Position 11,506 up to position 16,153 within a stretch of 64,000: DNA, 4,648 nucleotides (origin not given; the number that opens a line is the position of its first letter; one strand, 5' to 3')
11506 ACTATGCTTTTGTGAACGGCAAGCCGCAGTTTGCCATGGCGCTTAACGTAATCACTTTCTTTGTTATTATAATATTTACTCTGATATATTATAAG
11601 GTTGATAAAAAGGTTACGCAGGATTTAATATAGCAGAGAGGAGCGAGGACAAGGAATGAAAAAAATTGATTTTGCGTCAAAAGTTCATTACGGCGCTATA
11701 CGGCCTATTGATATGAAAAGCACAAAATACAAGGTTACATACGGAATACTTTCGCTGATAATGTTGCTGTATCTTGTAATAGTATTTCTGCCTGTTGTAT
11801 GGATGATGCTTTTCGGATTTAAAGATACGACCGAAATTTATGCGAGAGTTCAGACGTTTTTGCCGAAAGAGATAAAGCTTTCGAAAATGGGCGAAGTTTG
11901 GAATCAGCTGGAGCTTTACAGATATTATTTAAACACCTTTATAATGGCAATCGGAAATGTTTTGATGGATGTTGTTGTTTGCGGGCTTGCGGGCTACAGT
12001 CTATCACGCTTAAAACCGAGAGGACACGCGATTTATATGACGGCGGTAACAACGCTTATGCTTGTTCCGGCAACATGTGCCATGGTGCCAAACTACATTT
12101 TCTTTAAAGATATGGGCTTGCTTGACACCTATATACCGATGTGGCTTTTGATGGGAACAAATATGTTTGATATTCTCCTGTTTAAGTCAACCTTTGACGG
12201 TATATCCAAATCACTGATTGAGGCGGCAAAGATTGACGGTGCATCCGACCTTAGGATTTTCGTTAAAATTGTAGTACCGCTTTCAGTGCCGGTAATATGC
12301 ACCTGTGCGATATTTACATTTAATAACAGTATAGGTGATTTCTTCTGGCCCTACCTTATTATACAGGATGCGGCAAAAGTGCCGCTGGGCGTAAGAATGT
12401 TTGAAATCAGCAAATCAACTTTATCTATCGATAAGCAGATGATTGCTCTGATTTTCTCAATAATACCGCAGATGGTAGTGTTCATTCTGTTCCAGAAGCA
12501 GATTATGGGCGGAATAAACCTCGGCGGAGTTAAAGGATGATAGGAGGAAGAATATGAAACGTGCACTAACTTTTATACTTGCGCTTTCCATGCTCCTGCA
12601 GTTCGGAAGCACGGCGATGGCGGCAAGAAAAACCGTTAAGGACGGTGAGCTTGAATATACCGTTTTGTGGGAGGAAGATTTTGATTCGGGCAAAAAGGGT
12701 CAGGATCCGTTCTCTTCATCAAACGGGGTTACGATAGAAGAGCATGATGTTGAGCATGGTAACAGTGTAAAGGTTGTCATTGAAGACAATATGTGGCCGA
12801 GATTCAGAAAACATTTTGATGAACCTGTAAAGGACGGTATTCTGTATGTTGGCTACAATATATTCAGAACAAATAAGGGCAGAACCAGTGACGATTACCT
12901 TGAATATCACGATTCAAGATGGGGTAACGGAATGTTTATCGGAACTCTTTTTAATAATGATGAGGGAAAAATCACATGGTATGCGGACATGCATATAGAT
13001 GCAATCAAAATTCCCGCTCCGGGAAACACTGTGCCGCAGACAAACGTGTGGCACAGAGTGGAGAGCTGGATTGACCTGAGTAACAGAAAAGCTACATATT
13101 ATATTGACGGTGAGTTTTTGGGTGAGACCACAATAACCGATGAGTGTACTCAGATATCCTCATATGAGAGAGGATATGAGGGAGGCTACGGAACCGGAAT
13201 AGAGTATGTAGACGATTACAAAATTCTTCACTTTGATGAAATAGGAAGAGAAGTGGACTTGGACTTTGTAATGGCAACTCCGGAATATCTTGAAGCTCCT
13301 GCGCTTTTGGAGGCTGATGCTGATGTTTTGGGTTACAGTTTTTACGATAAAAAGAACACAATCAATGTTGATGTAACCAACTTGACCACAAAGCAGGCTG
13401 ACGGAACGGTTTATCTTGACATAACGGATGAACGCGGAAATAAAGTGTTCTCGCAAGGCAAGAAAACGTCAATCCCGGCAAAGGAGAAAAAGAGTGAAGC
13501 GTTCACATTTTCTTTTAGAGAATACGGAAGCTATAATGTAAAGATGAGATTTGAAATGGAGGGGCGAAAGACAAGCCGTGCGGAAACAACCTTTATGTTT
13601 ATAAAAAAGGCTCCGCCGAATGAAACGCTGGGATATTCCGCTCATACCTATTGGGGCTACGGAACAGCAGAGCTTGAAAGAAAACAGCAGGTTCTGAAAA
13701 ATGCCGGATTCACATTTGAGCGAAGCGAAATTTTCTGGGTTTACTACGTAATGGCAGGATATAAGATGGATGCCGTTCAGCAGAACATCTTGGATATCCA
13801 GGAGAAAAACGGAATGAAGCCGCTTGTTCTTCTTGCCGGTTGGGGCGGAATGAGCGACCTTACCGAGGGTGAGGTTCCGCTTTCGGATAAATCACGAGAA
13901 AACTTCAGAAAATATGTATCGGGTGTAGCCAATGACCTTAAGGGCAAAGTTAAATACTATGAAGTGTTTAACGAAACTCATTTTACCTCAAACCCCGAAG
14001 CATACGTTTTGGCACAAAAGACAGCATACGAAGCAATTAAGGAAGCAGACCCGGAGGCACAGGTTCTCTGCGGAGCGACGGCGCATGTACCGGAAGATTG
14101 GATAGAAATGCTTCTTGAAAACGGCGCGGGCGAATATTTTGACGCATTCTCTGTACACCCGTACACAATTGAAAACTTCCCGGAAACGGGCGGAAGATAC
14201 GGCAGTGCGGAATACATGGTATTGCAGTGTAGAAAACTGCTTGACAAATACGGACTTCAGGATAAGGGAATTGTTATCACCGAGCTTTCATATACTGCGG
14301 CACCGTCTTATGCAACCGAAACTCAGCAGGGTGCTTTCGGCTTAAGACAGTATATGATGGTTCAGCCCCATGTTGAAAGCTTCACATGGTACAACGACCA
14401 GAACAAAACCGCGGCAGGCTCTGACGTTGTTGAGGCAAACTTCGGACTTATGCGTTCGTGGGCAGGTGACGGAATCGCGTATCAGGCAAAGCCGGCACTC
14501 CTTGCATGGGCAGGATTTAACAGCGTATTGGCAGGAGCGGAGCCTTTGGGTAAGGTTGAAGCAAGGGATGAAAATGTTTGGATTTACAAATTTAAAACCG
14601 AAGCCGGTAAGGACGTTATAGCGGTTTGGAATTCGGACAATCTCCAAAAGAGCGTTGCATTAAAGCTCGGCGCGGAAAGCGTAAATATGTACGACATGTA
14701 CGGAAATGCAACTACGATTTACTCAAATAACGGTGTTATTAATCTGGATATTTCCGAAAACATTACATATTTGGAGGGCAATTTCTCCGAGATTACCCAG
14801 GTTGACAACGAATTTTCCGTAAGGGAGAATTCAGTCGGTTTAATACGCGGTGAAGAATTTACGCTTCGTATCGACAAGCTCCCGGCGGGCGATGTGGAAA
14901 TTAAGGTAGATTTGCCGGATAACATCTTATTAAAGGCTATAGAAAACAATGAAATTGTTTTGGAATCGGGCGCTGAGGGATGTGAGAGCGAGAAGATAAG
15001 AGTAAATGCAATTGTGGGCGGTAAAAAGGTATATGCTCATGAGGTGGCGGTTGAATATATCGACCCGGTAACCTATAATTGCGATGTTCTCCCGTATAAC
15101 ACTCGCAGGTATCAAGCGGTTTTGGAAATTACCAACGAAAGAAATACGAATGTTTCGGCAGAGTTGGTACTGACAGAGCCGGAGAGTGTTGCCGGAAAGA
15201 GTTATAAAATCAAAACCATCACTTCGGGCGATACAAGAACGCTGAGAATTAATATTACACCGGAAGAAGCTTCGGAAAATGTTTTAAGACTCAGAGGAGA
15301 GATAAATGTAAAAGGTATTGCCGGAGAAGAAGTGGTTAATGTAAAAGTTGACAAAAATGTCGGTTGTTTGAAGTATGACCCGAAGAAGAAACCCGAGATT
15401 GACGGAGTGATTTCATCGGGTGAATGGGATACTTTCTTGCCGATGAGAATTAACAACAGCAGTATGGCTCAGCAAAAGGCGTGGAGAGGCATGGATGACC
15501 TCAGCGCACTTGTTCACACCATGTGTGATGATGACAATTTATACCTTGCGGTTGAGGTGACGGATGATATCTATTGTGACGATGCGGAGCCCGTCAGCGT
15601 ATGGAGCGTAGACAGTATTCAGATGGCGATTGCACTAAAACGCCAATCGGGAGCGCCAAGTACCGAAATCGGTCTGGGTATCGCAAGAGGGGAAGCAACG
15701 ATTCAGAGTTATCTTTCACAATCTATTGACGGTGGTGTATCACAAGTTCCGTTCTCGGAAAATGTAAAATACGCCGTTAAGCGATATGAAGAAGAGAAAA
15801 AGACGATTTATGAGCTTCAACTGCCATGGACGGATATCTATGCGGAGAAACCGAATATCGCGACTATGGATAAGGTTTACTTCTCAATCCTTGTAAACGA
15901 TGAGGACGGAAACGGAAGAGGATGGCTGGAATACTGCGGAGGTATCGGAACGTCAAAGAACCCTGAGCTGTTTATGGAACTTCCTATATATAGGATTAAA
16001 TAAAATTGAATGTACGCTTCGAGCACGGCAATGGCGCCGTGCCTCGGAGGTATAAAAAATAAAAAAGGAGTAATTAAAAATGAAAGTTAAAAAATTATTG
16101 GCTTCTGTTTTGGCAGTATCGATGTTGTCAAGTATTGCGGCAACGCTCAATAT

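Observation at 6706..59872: Two permuted paralogous surface-glycan loci sit side by side and fill about 50 kb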

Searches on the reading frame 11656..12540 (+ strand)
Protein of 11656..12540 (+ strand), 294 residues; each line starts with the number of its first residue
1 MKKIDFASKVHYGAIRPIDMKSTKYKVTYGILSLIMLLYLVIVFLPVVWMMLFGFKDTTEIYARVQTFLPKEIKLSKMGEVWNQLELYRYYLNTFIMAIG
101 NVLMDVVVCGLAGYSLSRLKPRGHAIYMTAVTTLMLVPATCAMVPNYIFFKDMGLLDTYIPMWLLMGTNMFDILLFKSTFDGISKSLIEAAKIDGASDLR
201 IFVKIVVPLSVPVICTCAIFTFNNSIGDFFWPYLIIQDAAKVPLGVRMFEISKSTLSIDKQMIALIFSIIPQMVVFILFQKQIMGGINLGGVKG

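Call 3: search_protein_families(library=pfam, proteins=[window:11656-12540:+], max_evalue=0.01)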
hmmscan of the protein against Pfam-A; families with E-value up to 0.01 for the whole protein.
window:11656-12540:+ (294 aa): 1 family
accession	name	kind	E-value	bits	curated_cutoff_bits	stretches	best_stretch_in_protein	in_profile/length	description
PF00528.27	BPD_transp_1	-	8.5e-16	58.6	26.4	1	112-282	4-177/184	Binding-protein-dependent transport system inner membrane component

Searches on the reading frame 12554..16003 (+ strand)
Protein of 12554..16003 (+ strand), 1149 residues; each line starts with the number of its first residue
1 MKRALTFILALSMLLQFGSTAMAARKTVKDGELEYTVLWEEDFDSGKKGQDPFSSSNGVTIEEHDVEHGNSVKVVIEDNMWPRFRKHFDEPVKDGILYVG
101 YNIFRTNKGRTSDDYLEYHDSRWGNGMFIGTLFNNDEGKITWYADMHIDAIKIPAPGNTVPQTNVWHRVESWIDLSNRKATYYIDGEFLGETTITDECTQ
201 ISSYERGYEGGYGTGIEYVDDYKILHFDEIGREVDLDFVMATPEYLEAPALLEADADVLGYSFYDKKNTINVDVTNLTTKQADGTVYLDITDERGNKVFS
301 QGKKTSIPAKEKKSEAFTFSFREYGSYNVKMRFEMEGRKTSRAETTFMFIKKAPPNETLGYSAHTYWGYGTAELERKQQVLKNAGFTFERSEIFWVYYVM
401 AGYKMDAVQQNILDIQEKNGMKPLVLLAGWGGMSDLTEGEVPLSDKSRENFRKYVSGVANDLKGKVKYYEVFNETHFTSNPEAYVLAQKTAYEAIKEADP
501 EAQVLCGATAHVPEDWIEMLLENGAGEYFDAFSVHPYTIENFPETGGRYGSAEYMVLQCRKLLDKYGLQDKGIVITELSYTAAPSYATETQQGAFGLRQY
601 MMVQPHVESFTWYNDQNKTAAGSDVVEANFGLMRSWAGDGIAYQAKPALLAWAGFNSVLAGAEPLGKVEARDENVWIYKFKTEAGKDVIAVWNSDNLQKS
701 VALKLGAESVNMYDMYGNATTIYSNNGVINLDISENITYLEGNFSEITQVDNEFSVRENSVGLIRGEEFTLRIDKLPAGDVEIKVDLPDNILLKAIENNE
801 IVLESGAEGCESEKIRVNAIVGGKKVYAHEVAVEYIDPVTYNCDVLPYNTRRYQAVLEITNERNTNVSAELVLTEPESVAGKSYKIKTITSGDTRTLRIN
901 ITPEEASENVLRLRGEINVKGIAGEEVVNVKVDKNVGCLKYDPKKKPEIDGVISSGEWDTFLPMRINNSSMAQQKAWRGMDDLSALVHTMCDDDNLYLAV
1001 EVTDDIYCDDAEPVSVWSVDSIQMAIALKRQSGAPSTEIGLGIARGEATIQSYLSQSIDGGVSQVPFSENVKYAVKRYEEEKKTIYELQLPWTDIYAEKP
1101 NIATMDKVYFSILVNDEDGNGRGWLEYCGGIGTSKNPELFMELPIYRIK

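Call 3: search_protein_families(library=pfam, proteins=[window:12554-16003:+], max_evalue=0.01)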
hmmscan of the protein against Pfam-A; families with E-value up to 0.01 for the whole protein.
window:12554-16003:+ (1149 aa): 1 family
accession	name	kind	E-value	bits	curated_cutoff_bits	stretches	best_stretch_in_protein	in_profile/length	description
PF06452.16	CBM9_1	-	3.1e-09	37.4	23.4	1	949-1122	1-158/185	Carbohydrate family 9 binding domain-like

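Call 8: search_protein_families(library=ncbifam, proteins=[window:12554-16003:+], max_evalue=0.01)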
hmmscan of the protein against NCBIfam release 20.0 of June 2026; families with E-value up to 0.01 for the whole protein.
window:12554-16003:+ (1149 aa): 0 families

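Call 51: find_related_loci(query=window:12554-16003:+, collection=metagenome_contigs, flank=10000)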
Query window:12554-16003:+ (1149 aa) in metagenome_contigs; peptide patterns used: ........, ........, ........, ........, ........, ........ (x = any residue, [..] = any of these).
71 stretches matched a pattern, but none encodes a relative of the query by tblastn (E <= 1e-3).

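Call 53: find_homologous_proteins(query=window:12554-16003:+, max_evalue=0.00001)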
Query window:12554-16003:+ (1149 aa): 12 proteins with E <= 0.00001 among 7437 candidates.
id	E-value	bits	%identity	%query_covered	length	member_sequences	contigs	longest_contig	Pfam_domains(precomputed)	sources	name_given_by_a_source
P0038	0.0e+0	2646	100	100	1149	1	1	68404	PF06452.17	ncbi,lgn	-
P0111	0.0e+0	1542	58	100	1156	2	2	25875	PF06452.17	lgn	-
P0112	0.0e+0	1496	56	100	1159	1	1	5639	PF06452.17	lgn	-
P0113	0.0e+0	1125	46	100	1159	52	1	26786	PF06452.17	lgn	-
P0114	0.0e+0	1088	44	100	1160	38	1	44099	PF06452.17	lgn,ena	-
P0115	1.3e-266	906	40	100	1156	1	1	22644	PF06452.17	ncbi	-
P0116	1.0e-88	317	26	99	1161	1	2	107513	PF06452.17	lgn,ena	-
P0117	1.0e-20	92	27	42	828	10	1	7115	-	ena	-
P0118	1.2e-17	81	29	25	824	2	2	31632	PF00150.25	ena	-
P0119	1.7e-17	81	29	25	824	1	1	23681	PF00150.25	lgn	-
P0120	5.8e-16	76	28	25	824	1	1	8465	PF00150.25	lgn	-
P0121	3.2e-15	73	36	14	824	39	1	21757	PF00150.25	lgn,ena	-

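Call 54: find_encoding_contigs(protein=P0114, flank=10000, max_places=2)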
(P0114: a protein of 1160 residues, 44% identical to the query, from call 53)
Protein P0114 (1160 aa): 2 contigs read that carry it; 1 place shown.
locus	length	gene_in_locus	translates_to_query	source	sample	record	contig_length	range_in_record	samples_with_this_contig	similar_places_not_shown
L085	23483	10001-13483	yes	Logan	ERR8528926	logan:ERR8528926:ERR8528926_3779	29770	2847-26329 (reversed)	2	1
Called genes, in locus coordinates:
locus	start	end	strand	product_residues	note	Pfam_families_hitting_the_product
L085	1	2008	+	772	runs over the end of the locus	PF01055:Glyco_hydro_31_2nd, PF21365:Glyco_hydro_31_3rd, PF17137:DUF5110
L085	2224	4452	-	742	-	PF12833:HTH_18, PF00165:HTH_AraC (weak)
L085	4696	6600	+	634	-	-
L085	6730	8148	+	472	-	PF01547:SBP_bac_1, PF13416:SBP_bac_8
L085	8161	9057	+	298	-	PF00528:BPD_transp_1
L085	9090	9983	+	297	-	PF00528:BPD_transp_1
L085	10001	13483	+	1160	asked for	PF06452:CBM9_1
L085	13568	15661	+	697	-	-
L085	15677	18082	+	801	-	-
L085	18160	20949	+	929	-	-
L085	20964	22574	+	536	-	PF00395:SLH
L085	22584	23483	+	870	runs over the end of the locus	-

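Call 55: find_encoding_contigs(protein=P0111, flank=10000, max_places=2)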
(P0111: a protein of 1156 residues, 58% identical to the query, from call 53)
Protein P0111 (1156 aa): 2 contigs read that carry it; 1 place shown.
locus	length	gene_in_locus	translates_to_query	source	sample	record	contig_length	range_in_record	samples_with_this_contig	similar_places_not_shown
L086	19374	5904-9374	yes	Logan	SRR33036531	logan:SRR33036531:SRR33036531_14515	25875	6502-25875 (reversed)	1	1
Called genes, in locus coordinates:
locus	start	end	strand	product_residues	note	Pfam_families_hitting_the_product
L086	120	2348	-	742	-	PF12833:HTH_18, PF00165:HTH_AraC (weak)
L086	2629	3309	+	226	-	PF01547:SBP_bac_1, PF13416:SBP_bac_8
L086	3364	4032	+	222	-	-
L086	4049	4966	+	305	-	PF00528:BPD_transp_1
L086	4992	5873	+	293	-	PF00528:BPD_transp_1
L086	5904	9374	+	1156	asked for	PF06452:CBM9_1 (weak)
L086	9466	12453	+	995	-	-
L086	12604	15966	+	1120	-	PF22585:Sialidase-like_CBM (faint), PF17996:CE2_N, PF00657:Lipase_GDSL, PF13472:Lipase_GDSL_2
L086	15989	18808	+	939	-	-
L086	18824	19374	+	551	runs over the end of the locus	PF00395:SLH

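Call 100: find_encoding_contigs(protein=window:12554-16003:+, flank=10000, max_places=4)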
Protein window:12554-16003:+ (1149 aa): 1 contig read that carries it; 1 place shown.
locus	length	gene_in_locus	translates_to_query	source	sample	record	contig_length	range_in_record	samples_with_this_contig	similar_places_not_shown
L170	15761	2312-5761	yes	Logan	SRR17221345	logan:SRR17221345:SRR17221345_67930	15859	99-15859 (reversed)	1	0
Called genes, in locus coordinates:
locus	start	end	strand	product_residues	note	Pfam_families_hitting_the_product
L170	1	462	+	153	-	?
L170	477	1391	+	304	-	PF00528:BPD_transp_1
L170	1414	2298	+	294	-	PF00528:BPD_transp_1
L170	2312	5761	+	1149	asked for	PF06452:CBM9_1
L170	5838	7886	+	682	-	-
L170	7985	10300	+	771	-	PF13205:Big_5 (weak)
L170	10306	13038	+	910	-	-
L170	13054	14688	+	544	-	PF00395:SLH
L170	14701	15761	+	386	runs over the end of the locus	?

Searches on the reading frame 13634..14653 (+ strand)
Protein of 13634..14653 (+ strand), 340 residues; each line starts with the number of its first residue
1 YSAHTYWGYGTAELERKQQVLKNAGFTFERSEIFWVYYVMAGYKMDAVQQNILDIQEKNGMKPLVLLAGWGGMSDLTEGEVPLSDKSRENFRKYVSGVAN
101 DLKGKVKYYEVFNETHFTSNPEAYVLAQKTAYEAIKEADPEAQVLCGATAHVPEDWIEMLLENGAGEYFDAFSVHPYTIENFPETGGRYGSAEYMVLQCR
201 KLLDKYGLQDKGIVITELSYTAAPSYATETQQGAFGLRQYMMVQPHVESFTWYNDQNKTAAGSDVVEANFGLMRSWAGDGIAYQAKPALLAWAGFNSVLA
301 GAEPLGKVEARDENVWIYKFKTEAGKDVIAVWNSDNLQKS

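Call 87: search_protein_families(library=pfam, proteins=[window:13634-14653:+], max_evalue=5)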
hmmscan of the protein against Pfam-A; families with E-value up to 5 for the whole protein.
window:13634-14653:+ (340 aa): 1 family
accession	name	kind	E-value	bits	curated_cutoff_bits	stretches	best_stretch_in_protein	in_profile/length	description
PF00150.24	Cellulase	-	1.9e-06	28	23.5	1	7-257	17-271/272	Cellulase (glycosyl hydrolase family 5)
